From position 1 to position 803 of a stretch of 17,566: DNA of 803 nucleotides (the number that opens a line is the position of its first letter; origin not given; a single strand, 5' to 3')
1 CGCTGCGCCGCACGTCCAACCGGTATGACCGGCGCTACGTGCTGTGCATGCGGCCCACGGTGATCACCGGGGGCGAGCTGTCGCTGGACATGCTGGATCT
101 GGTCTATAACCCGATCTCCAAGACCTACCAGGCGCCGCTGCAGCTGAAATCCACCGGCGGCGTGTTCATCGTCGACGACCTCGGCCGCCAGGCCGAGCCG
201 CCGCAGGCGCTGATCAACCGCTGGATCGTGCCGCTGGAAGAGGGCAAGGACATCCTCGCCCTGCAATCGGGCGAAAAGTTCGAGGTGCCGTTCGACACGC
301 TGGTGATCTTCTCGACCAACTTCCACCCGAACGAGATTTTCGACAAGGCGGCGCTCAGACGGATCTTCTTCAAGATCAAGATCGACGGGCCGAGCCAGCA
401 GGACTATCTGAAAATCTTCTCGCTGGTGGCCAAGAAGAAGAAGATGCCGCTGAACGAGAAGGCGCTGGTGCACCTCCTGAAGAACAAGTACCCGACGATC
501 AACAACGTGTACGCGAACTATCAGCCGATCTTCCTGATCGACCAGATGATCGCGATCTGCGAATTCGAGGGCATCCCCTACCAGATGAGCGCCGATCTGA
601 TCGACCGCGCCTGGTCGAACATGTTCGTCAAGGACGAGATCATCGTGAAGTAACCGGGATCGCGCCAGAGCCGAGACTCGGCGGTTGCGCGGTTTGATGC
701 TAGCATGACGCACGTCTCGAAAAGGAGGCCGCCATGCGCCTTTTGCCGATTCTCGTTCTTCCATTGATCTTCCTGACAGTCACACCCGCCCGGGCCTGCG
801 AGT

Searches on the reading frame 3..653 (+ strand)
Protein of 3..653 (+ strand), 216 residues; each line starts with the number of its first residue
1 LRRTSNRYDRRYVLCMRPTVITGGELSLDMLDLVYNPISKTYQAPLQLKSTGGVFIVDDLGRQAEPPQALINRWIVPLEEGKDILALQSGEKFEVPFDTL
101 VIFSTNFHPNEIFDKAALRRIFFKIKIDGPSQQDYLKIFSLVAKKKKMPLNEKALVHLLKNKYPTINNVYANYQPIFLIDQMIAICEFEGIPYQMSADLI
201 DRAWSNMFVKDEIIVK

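Call 4: search_protein_families(library=pfam, proteins=[window:3-653:+], max_evalue=1)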
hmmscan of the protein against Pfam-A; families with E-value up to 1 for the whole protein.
window:3-653:+ (216 aa): 0 families

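Call 5: search_protein_families(library=ncbifam, proteins=[window:3-653:+], max_evalue=1)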
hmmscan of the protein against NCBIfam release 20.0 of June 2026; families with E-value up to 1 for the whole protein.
window:3-653:+ (216 aa): 1 family
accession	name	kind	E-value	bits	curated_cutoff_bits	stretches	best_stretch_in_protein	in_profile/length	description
NF042959.1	IteA_antiphage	equivalog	0.0035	16.6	510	1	96-149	223-274/367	anti-phage ATPase IteA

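Call 6: search_solved_structures(query=window:3-653:+, max_evalue=10, show_alignments=2)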
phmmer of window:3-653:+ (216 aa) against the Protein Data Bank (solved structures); distinct sequences matched with E-value up to 10: 13.
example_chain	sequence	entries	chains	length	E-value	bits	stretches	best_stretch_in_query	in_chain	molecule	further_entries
8p49_A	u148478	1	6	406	0.028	17.1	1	17-112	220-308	Q8U0N8 protein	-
3b9p_A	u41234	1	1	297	0.28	13.8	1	98-160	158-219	CG5977-PA, isoform A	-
6p12_B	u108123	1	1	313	0.31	13.7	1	98-160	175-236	Drosophila melanogaster Spastin AAA domain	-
6p11_B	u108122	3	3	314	0.31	13.7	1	98-160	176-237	Drosophila melanogaster Spastin AAA domain | Spastin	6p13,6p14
6nyv_B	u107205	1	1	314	0.31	13.7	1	98-160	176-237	Spastin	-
6nyw_B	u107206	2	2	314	0.31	13.7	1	98-160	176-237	Spastin | Drosophila melanogaster Spastin AAA domain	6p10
6p07_A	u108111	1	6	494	0.6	12.8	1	98-160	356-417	Spastin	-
1af8_A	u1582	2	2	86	1.1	11.9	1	12-72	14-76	ACTINORHODIN POLYKETIDE SYNTHASE ACYL CARRIER PROTEIN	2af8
6pek_A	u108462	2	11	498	1.3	11.7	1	100-159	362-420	Spastin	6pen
3vfd_A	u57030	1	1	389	1.3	11.7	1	100-159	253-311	Spastin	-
5z6r_A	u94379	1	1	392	1.3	11.7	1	100-159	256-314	Spastin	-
5z6q_A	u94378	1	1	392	1.3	11.7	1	100-159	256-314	Spastin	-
2k0x_A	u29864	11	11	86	1.9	11.1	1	22-72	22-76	Actinorhodin polyketide synthase acyl carrier protein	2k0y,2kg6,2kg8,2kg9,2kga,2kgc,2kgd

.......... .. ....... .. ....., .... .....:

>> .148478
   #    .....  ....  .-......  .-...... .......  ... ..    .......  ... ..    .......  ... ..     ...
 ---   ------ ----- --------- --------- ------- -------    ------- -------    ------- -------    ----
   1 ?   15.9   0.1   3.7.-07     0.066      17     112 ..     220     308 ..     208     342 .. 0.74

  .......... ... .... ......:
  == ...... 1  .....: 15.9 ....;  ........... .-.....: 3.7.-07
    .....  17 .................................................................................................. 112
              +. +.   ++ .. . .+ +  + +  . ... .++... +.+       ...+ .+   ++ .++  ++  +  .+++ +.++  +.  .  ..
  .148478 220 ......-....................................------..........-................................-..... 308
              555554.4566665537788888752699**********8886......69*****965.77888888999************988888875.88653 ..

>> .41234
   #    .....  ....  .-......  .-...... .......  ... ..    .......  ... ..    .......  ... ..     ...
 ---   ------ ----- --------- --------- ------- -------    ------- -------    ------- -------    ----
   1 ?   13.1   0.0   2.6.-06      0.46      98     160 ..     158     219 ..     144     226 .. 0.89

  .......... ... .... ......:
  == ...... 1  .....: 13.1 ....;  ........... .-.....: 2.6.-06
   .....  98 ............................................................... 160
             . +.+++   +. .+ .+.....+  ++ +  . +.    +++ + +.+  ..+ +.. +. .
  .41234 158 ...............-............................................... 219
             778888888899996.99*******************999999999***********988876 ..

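Call 8: find_homologous_proteins(query=window:3-653:+)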
Query window:3-653:+ (216 aa): 509 proteins with E <= 0.001 among 806 candidates; the best 120 are listed.
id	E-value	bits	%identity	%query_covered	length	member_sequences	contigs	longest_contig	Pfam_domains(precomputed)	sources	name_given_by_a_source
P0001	7.3e-130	449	92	100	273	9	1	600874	-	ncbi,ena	-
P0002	5.7e-129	446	91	100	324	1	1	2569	-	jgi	jgi:Mg-chelatase subunit ChlI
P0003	3.0e-128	443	91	100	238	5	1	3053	-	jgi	-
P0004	3.0e-128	443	91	100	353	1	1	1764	-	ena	-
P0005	4.0e-128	443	89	100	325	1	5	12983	-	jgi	jgi:hypothetical protein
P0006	5.1e-126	436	90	100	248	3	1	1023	-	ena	-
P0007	1.0e-124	432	87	100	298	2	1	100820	-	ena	-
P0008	3.7e-124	430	87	99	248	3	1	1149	-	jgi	jgi:hypothetical protein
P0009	3.8e-124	430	87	100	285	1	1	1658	-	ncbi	ncbi:MAG: ATPase, partial [Paracoccaceae bacterium]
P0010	3.9e-124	430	88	100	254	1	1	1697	-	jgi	jgi:hypothetical protein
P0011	1.3e-123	428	86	100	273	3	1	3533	-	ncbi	-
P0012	4.6e-123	427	87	100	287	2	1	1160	-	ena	-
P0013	8.5e-123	426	86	100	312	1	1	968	-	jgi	jgi:hypothetical protein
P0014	1.9e-122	424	87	100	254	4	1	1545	-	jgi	jgi:hypothetical protein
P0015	2.0e-122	424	89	96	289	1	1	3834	-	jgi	jgi:hypothetical protein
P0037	3.2e-119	414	83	100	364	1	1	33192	-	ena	-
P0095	1.3e-113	396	80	100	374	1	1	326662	-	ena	-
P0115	6.7e-112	390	82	99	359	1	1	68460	-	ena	-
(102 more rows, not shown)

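Call 10: find_encoding_contigs(protein=P0095, flank=6000, max_places=4)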
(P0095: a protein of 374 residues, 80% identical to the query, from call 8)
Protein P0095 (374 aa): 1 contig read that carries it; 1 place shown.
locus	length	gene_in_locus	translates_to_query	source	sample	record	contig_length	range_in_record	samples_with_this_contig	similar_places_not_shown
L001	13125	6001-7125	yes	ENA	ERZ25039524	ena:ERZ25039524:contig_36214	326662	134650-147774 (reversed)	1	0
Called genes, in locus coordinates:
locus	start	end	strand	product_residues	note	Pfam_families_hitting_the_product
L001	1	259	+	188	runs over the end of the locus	-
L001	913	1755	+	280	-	PF00437:T2SSE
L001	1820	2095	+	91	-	PF19360:TadB_TadC_N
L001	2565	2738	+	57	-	-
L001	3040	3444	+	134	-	-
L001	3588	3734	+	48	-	-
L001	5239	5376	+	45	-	-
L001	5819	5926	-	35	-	-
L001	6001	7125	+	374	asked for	-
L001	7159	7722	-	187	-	-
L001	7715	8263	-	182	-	PF01812:5-FTHF_cyc-lig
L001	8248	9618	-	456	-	PF03448:MgtE_N, PF00571:CBS (faint), PF01769:MgtE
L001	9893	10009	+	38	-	-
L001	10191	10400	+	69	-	-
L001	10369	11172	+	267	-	PF01979:Amidohydro_1, PF07969:Amidohydro_3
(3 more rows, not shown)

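Call 12: search_protein_families(library=pfam, proteins=[P0095, P0037, P0115], max_evalue=10)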
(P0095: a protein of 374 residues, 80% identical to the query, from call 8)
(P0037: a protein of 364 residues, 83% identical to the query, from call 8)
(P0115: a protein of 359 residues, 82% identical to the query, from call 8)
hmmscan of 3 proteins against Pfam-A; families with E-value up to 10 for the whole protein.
P0095 (374 aa): 11 families
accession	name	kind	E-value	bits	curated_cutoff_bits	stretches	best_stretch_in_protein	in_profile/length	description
PF00910.28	RNA_helicase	-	0.0041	18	21.5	1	100-128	1-29/105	RNA helicase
PF06068.19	TIP49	-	0.017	14.8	23.8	1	96-125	49-78/347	TIP49 P-loop domain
PF13191.12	AAA_16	-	0.022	15.7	32.6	1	95-130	21-58/167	AAA ATPase domain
PF12775.13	AAA_7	-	0.024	14.6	25.8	1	94-136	30-72/181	P-loop containing dynein motor region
PF01078.27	Mg_chelatase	-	0.039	13.8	20.3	1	93-122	18-47/207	Magnesium chelatase, subunit ChlI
PF07728.20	AAA_5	-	0.071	13.5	22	1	100-125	2-28/139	AAA domain (dynein-related subfamily)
PF00004.35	AAA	-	0.11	13.4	21.2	1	100-124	1-25/131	ATPase family associated with various cellular activities (AAA)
PF20030.5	bpMoxR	-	0.15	11.5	27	1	85-125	19-59/205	MoxR domain in the MoxR-vWA-beta-propeller ternary systems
PF13476.12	AAA_23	-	0.21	12.6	27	1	100-129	22-49/201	AAA domain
PF05496.18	RuvB_N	-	0.21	11.8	27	1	100-127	36-63/159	Holliday junction DNA helicase RuvB P-loop domain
PF05673.19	DUF815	-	0.28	10.7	23.8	1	97-124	53-80/249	Protein of unknown function (DUF815)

P0037 (364 aa): 9 families
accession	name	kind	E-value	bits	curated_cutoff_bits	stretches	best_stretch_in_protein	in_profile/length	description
PF00910.28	RNA_helicase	-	0.0056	17.6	21.5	1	90-118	1-29/105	RNA helicase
PF13191.12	AAA_16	-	0.0059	17.5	32.6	1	78-217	14-150/167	AAA ATPase domain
PF06068.19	TIP49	-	0.0094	15.6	23.8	1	86-115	49-78/347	TIP49 P-loop domain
PF01078.27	Mg_chelatase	-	0.072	12.9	20.3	1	83-111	18-46/207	Magnesium chelatase, subunit ChlI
PF12775.13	AAA_7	-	0.075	13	25.8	1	84-123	30-69/181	P-loop containing dynein motor region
PF00004.35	AAA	-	0.095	13.6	21.2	1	90-114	1-25/131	ATPase family associated with various cellular activities (AAA)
PF07728.20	AAA_5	-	0.14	12.6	22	1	90-114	2-27/139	AAA domain (dynein-related subfamily)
PF05496.18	RuvB_N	-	0.2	11.8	27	1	90-117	36-63/159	Holliday junction DNA helicase RuvB P-loop domain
PF13521.12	AAA_28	-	0.3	11.7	27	1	90-168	2-84/164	AAA domain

P0115 (359 aa): 11 families
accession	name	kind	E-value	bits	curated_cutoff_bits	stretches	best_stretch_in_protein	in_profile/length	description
PF13191.12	AAA_16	-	0.00051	21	32.6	1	72-214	11-152/167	AAA ATPase domain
PF00910.28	RNA_helicase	-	0.001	20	21.5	1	87-113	1-27/105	RNA helicase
PF01078.27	Mg_chelatase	-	0.018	14.9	20.3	1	80-108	18-46/207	Magnesium chelatase, subunit ChlI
PF06068.19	TIP49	-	0.025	14.2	23.8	1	83-112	49-78/347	TIP49 P-loop domain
PF20030.5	bpMoxR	-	0.036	13.6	27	1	61-111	8-58/205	MoxR domain in the MoxR-vWA-beta-propeller ternary systems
PF07728.20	AAA_5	-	0.037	14.5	22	1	87-112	2-28/139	AAA domain (dynein-related subfamily)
PF12775.13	AAA_7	-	0.037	14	25.8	1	81-121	30-70/181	P-loop containing dynein motor region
PF00004.35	AAA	-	0.053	14.4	21.2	1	87-112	1-26/131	ATPase family associated with various cellular activities (AAA)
PF05496.18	RuvB_N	-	0.12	12.6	27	1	87-123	36-74/159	Holliday junction DNA helicase RuvB P-loop domain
PF05673.19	DUF815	-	0.3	10.6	23.8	1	85-111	54-80/249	Protein of unknown function (DUF815)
PF13555.12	AAA_29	-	0.33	11.2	27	1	83-100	22-38/61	P-loop containing region of AAA domain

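Call 14: find_related_loci(query=window:3-653:+, collection=genome_contigs, flank=10000)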
Query window:3-653:+ (216 aa) in genome_contigs; peptide patterns used: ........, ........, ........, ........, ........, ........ (x = any residue, [..] = any of these).
600 stretches matched a pattern (row limit reached: there are more); 530 encode a relative of the query (tblastn E <= 1e-3); the best 80 are kept; 80 distinct loci.
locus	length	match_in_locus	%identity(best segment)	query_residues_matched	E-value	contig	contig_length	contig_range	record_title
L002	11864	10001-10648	92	1-216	6e-139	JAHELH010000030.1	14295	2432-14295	MAG: Rhodobacteraceae bacterium isolate Ww612 NODE_13064_length_14295_cov_13.357203, whole genome shotgun sequence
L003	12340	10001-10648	91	1-216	4e-136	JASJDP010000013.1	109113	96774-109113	MAG: Rhodobacter sp. isolate MO_188.B50 MO_188.c_71, whole genome shotgun sequence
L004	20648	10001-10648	91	1-216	2e-136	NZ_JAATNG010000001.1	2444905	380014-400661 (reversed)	Pseudoruegeria sp. HB172150 scaffold1, whole genome shotgun sequence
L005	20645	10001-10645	92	1-215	9e-136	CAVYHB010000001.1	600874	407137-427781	MAG: uncultured Alphaproteobacteria bacterium isolate MFD03551.bin.2.107 genome assembly, contig: contig_14048, whole ge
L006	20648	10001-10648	91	1-216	3e-135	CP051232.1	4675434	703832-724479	MAG: Maritimibacter sp. isolate ih11 chromosome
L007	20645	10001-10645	89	1-215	4e-133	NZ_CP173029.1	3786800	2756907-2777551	Algirhabdus cladophorae strain KMM 6494 chromosome, complete genome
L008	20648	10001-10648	88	1-216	4e-133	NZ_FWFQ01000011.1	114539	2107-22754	Pseudoruegeria aquimaris strain CECT 7680, whole genome shotgun sequence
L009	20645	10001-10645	88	1-215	1e-132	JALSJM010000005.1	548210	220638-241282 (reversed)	MAG: Rhodobacteraceae bacterium isolate 354-166_metabat2_scaf2bin.097 354-166_scaffold_2_c1, whole genome shotgun sequen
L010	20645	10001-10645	88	1-215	1e-132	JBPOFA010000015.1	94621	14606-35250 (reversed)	MAG: Marinosulfonomonas sp. isolate MAG_55 MAG_55_15, whole genome shotgun sequence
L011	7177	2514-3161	88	1-216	1e-132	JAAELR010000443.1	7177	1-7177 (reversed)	MAG: Rhodobacteraceae bacterium isolate Bpl_10 BplG_CONTIG6205282, whole genome shotgun sequence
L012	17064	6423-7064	89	1-214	2e-132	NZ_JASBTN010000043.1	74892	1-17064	MAG: Aliiroseovarius sp. isolate BWSM_38 k141_578541, whole genome shotgun sequence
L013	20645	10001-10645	87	1-215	4e-132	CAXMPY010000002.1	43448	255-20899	MAG: uncultured Rhodobacteraceae bacterium isolate 07C-BC-St03_bin.3.strict genome assembly, contig: NODE_2_length_43448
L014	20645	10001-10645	86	1-215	1e-131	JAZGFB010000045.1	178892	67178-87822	MAG: Paracoccaceae bacterium isolate SCS4bin.36 SCS4bin.36_45, whole genome shotgun sequence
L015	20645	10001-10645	87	1-215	3e-131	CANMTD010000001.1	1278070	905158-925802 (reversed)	uncultured Rhodobacteraceae bacterium isolate 2B1-5-42-J.fasta genome assembly, contig: NODE_1, whole genome shotgun seq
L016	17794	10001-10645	87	1-215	3e-132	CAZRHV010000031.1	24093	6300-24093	MAG TPA_asm: uncultured Marinosulfonomonas sp. isolate SRP128015_co1_72 genome assembly, contig: NODE_2627_length_24093_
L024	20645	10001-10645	87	1-215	2e-130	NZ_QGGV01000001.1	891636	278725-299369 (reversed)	Silicimonas algicola strain DSM 103371 Ga0215722_101, whole genome shotgun sequence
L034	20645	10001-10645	85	1-215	2e-129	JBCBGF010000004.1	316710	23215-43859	MAG: Pseudomonadota bacterium isolate J06614_7 NODE_4_length_316710_cov_13.223577, whole genome shotgun sequence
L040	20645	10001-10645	85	1-215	8e-129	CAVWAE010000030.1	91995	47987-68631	MAG: uncultured Alphaproteobacteria bacterium isolate MFD03551.bin.2.93 genome assembly, contig: contig_99104, whole gen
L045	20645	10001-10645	86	1-216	9e-129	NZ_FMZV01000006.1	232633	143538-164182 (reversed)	Ruegeria marina strain CGMCC 1.9108, whole genome shotgun sequence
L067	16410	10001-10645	83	1-215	7e-128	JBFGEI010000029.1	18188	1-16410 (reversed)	MAG: Limimaricola sp. isolate Mix_sand02.2020.12.D.77 k141_54874_length_18188_cov_12.8672, whole genome shotgun sequence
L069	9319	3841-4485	85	1-215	1e-127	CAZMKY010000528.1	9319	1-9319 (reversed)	MAG TPA_asm: uncultured Rhodobacterales bacterium isolate binchicken_co372_38 genome assembly, contig: k141_3704271, who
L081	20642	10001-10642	85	1-214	2e-127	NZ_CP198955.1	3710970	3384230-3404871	Rhodobacter capsulatus strain SP36 chromosome, complete genome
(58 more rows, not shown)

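Call 18: search_protein_families(library=pfam, proteins=[L008:297-1703:+, L008:1711-2340:+, L008:3353-3835:+, L008:3854-5293:+, L008:5245-6267:+, L008:6280-7275:+, L008:7285-7845:+, L008:7877-8728:+, L008:8712-9230:+, L008:9287-10648:+], max_evalue=0.001)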
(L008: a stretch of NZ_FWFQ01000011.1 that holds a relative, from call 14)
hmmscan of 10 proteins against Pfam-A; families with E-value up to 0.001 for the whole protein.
L008:297-1703:+ (469 aa): 3 families
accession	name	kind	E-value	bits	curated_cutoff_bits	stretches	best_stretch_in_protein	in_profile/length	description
PF00263.26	Secretin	-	2.1e-43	148.3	27.5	1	253-413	1-168/169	Bacterial type II and III secretion system protein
PF13629.12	T2SS-T3SS_pil_N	-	7.5e-16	58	23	1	39-107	4-72/72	Pilus formation protein N terminal region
PF04972.22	BON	-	3.7e-07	30.8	27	1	113-169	5-68/69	BON domain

L008:1711-2340:+ (210 aa): 1 family
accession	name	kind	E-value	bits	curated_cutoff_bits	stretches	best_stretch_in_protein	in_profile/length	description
PF00691.25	OmpA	-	3.3e-21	75.9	27.2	1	73-166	2-96/98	OmpA family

L008:3353-3835:+ (161 aa): 0 families

L008:3854-5293:+ (480 aa): 1 family
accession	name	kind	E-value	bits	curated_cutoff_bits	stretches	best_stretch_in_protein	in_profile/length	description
PF00437.27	T2SSE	-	1.2e-67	228.6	24.9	1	125-401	3-275/370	Type II/IV secretion system protein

L008:5245-6267:+ (341 aa): 2 families
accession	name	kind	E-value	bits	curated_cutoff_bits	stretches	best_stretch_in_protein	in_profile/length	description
PF19360.4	TadB_TadC_N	-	3.3e-74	247.9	27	1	20-162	1-143/143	TadB/TadC N-terminal domain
PF00482.28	T2SSF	-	1.1e-14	55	25.2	1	174-298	2-123/125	Type II secretion system (T2SS), protein F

L008:6280-7275:+ (332 aa): 1 family
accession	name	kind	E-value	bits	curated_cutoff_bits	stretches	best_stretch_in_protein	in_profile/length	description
PF00482.28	T2SSF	-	2.4e-18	66.7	25.2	1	183-311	2-124/125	Type II secretion system (T2SS), protein F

L008:7285-7845:+ (187 aa): 15 families
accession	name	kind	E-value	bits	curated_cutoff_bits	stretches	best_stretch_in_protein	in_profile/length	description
PF00515.34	TPR_1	-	3.1e-15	55.7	27.8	1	111-140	2-31/34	Tetratricopeptide repeat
PF07719.23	TPR_2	-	3.9e-15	55.1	27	2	112-140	3-31/34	Tetratricopeptide repeat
PF13181.12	TPR_8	-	4.2e-13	48.8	25.7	1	111-140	2-31/34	Tetratricopeptide repeat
PF13432.12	TPR_16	-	3.2e-12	47.1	32.7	2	81-142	2-63/65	Tetratricopeptide repeat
PF13428.12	TPR_14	-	8.7e-12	44.9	23.5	1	76-117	1-42/44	Tetratricopeptide repeat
PF14559.12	TPR_19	-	2.2e-10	41.2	25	1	52-116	1-64/68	Tetratricopeptide repeat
PF13424.12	TPR_12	-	3.6e-09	37.1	30.1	0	112-140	5-33/77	Tetratricopeptide repeat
PF13414.12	TPR_11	-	4.2e-09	36.4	26.8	0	87-124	5-42/42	TPR repeat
PF13431.12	TPR_17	-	1e-08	35.2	24.4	1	98-130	1-33/34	Tetratricopeptide repeat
PF13176.12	TPR_7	-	4.9e-08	32.9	27.9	0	112-145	1-34/36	Tetratricopeptide repeat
PF13374.12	TPR_10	-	5.8e-07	29.8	27.5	1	114-138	6-30/42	Tetratricopeptide repeat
PF07721.20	TPR_4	-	7.2e-05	23.5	27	0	79-101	4-26/26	Tetratricopeptide repeat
PF23914.1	TPR_CcmH_CycH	-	0.00013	22.3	42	1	41-137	49-148/158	Cytochrome c-type biogenesis protein H TPR domain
PF25063.1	ARM_TT21_C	-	0.00021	21.7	35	1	83-147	102-166/209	Tetratricopeptide repeat protein 21 C-terminal ARM domain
PF21545.3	T7SS_EccA1_N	-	0.00053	19.8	27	1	81-143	173-238/272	T7SS, ESX-1 secretion system protein EccA1, N-terminal domain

L008:7877-8728:+ (284 aa): 11 families
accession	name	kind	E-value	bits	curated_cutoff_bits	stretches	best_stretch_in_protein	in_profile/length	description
PF14559.12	TPR_19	-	1.6e-16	60.8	25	1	54-95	6-47/68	Tetratricopeptide repeat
PF07719.23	TPR_2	-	2.7e-13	49.3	27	0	175-206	2-33/34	Tetratricopeptide repeat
PF13432.12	TPR_16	-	3.7e-12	46.9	32.7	1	54-99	12-56/65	Tetratricopeptide repeat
PF13428.12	TPR_14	-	6.9e-11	42.2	23.5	0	238-278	2-42/44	Tetratricopeptide repeat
PF13174.12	TPR_6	-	9.3e-11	42.1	26.3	0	239-269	2-32/33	Tetratricopeptide repeat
PF00515.34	TPR_1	-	7.3e-08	32.4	27.8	0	54-71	16-33/34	Tetratricopeptide repeat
PF13176.12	TPR_7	-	2e-07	31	27.9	0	152-174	11-33/36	Tetratricopeptide repeat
PF13181.12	TPR_8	-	1.8e-06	28.1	25.7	0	54-71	16-33/34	Tetratricopeptide repeat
PF13424.12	TPR_12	-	2.2e-05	25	30.1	0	236-280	2-50/77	Tetratricopeptide repeat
PF12895.13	ANAPC3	-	0.00038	21.1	27.2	0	233-280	19-68/82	Anaphase-promoting complex, cyclosome, subunit 3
PF25058.1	ARM_TT21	-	0.00046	20.6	27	0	60-143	44-130/155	Tetratricopeptide repeat protein 21 ARM repeat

L008:8712-9230:+ (173 aa): 1 family
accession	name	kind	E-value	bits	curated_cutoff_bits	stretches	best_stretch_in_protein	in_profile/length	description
PF01478.23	Peptidase_A24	-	1.3e-09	38.9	26.5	1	29-124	8-101/104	Type IV leader peptidase family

L008:9287-10648:+ (454 aa): 0 families

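Call 39: search_protein_families(library=ncbifam, proteins=[L004:9341-10648:+, L081:9341-10648:+], max_evalue=1)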
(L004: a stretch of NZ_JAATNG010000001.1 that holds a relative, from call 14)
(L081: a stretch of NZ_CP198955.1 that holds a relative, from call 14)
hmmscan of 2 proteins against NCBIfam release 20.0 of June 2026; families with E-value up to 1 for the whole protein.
L004:9341-10648:+ (436 aa): 7 families
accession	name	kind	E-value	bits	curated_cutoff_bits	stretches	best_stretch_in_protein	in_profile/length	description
NF042959.1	IteA_antiphage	equivalog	5e-07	29.2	510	2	316-367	223-272/367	anti-phage ATPase IteA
NF041006.2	cell_div_CdvC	equivalog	0.00059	18.9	650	1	156-183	131-158/370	cell division protein CdvC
TIGR03689.1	pup_AAA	equivalog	0.00084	18.2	504.75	1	159-187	216-244/512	proteasome ATPase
TIGR00763.1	lon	equivalog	0.037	12.5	608.05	1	159-186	353-380/795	endopeptidase La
NF006038.0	PRK08181.1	subfamily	0.045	13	317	1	157-187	105-135/271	transposase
TIGR01242.2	TIGR01242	subfamily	0.072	12.1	500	0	156-178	145-167/362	proteasome-activating nucleotidase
NF003229.0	PRK04195.1-5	equivalog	0.17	10.5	280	1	159-179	44-64/413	replication factor C large subunit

L081:9341-10648:+ (436 aa): 10 families
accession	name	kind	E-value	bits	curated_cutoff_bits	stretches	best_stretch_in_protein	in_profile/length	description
NF042959.1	IteA_antiphage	equivalog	1.5e-06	27.7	510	2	316-365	223-270/367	anti-phage ATPase IteA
TIGR00954.1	3a01203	subfamily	0.0057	15.1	918.9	1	146-175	466-495/660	peroxysomal long chain fatty acyl transporter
NF041006.2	cell_div_CdvC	equivalog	0.006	15.5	650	1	159-184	134-159/370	cell division protein CdvC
TIGR03689.1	pup_AAA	equivalog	0.015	14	504.75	1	159-187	216-244/512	proteasome ATPase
TIGR00763.1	lon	equivalog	0.029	12.8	608.05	1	158-186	352-380/795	endopeptidase La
TIGR00635.1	ruvB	equivalog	0.033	13.2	299.05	1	162-188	33-59/305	Holliday junction branch migration DNA helicase RuvB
TIGR01242.2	TIGR01242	subfamily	0.069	12.1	500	1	145-179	136-168/362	proteasome-activating nucleotidase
NF006038.0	PRK08181.1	subfamily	0.12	11.7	317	1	157-183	105-131/271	transposase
NF003229.0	PRK04195.1-5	equivalog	0.17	10.6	280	1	158-179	43-64/413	replication factor C large subunit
NF006302.0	PRK08487.1-5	equivalog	0.19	11.3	296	1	345-432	127-214/323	DNA polymerase III subunit delta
